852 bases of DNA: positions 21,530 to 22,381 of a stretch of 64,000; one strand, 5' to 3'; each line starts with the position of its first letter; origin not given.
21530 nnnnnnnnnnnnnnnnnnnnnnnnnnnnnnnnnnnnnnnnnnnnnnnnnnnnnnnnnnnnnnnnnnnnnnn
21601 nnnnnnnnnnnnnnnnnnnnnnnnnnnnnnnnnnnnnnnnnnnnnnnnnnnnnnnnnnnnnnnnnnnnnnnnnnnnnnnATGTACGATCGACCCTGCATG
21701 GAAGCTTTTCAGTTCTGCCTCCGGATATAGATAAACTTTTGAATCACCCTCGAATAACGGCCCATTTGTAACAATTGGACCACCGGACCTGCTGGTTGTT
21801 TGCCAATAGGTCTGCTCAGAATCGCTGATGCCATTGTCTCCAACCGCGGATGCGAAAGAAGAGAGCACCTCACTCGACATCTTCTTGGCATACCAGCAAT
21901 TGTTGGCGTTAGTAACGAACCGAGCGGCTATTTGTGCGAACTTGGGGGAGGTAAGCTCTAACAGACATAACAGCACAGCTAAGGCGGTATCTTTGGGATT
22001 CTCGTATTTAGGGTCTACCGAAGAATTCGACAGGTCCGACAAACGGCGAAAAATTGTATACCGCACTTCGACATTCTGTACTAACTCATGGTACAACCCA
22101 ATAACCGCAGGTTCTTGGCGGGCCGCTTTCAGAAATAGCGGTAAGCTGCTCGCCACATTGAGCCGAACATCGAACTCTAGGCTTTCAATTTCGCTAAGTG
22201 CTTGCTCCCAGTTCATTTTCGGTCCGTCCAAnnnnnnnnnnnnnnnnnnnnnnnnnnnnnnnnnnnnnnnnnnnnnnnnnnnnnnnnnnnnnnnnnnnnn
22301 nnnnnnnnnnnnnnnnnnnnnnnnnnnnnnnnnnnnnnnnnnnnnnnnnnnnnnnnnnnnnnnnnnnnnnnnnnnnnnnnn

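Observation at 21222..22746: Low-GC three-gene operon next to the tRNA cluster: cytoplasmic CHAP/NlpC-P60-like hydrolase, helical protein, beta-rich protein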

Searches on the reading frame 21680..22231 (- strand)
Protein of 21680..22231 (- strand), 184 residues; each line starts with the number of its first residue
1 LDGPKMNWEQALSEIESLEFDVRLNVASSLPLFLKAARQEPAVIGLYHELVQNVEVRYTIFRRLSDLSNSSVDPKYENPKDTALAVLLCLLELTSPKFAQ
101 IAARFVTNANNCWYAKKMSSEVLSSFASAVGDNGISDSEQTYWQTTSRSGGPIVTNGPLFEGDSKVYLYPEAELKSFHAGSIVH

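Call 5: search_protein_families(library=pfam, proteins=[window:21680-22231:-], max_evalue=1)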
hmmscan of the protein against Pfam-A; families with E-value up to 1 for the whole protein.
window:21680-22231:- (184 aa): 2 families
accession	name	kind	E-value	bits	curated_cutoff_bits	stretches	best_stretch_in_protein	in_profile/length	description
PF22551.1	TY-Chap1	-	0.073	13.2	27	1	28-71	32-74/132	T3SS (YopN, CesT) and YbjN peptide-binding chaperone 1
PF01219.24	DAGK_prokar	-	0.2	12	22.3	1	28-90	28-90/102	Prokaryotic diacylglycerol kinase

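Call 6: search_protein_families(library=padloc, proteins=[window:21680-22231:-], max_evalue=1)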
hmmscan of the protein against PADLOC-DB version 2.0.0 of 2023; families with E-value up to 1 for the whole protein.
window:21680-22231:- (184 aa): 0 families

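Call 16: find_homologous_proteins(query=window:21680-22216:-)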
Query window:21680-22216:- (179 aa): 7 proteins with E <= 0.001 among 120 candidates.
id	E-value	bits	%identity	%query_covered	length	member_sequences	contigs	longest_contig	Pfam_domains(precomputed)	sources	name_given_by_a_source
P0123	6.1e-112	389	99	100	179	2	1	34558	-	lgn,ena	-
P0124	1.4e-76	274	77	99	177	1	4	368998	-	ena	-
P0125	3.7e-37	146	50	83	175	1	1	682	-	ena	-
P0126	1.9e-34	137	49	76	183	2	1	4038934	-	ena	-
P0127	5.8e-29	119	50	74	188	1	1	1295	-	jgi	jgi:hypothetical protein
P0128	1.5e-27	115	52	72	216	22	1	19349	-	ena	-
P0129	8.2e-24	103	40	79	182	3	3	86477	-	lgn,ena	-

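Call 27: search_protein_families(library=pfam, alignment_id=A3, max_evalue=0.01)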
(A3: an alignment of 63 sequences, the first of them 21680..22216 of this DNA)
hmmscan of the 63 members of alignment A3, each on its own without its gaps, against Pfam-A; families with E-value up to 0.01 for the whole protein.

A. member 1, window:21680-22216:- (179 aa): 0 families

B. families by the number of members that match (of 63 scanned): 1 family
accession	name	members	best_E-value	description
PF07678.20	TED_complement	1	0.003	A-macroglobulin TED domain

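Call 30: search_protein_families(library=phrogs, proteins=[window:21680-22216:-], max_evalue=1)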
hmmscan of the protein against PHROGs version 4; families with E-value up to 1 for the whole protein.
window:21680-22216:- (179 aa): 0 families

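Call 31: search_protein_families(library=ncbifam, proteins=[window:21680-22216:-], max_evalue=1)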
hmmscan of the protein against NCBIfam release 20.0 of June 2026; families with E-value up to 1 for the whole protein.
window:21680-22216:- (179 aa): 0 families

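Call 75: search_solved_structures(query=A3, max_evalue=10, show_alignments=1)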
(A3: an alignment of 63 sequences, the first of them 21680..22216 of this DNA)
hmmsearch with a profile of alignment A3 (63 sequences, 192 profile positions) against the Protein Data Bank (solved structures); distinct sequences matched with E-value up to 10: 4.
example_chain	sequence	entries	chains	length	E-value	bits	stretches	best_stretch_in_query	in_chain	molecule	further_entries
4rv1_A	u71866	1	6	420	7.6e-06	29.2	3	23-110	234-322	Engineered Protein OR497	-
4hxt_A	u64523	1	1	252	0.002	21.3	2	23-108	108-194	De Novo Protein OR329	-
8frf_A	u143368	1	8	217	0.11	15.6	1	45-105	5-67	RBL7_C2_3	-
9fkd_B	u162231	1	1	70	0.72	12.9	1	52-80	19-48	De novo designed DBPro1156_2 binder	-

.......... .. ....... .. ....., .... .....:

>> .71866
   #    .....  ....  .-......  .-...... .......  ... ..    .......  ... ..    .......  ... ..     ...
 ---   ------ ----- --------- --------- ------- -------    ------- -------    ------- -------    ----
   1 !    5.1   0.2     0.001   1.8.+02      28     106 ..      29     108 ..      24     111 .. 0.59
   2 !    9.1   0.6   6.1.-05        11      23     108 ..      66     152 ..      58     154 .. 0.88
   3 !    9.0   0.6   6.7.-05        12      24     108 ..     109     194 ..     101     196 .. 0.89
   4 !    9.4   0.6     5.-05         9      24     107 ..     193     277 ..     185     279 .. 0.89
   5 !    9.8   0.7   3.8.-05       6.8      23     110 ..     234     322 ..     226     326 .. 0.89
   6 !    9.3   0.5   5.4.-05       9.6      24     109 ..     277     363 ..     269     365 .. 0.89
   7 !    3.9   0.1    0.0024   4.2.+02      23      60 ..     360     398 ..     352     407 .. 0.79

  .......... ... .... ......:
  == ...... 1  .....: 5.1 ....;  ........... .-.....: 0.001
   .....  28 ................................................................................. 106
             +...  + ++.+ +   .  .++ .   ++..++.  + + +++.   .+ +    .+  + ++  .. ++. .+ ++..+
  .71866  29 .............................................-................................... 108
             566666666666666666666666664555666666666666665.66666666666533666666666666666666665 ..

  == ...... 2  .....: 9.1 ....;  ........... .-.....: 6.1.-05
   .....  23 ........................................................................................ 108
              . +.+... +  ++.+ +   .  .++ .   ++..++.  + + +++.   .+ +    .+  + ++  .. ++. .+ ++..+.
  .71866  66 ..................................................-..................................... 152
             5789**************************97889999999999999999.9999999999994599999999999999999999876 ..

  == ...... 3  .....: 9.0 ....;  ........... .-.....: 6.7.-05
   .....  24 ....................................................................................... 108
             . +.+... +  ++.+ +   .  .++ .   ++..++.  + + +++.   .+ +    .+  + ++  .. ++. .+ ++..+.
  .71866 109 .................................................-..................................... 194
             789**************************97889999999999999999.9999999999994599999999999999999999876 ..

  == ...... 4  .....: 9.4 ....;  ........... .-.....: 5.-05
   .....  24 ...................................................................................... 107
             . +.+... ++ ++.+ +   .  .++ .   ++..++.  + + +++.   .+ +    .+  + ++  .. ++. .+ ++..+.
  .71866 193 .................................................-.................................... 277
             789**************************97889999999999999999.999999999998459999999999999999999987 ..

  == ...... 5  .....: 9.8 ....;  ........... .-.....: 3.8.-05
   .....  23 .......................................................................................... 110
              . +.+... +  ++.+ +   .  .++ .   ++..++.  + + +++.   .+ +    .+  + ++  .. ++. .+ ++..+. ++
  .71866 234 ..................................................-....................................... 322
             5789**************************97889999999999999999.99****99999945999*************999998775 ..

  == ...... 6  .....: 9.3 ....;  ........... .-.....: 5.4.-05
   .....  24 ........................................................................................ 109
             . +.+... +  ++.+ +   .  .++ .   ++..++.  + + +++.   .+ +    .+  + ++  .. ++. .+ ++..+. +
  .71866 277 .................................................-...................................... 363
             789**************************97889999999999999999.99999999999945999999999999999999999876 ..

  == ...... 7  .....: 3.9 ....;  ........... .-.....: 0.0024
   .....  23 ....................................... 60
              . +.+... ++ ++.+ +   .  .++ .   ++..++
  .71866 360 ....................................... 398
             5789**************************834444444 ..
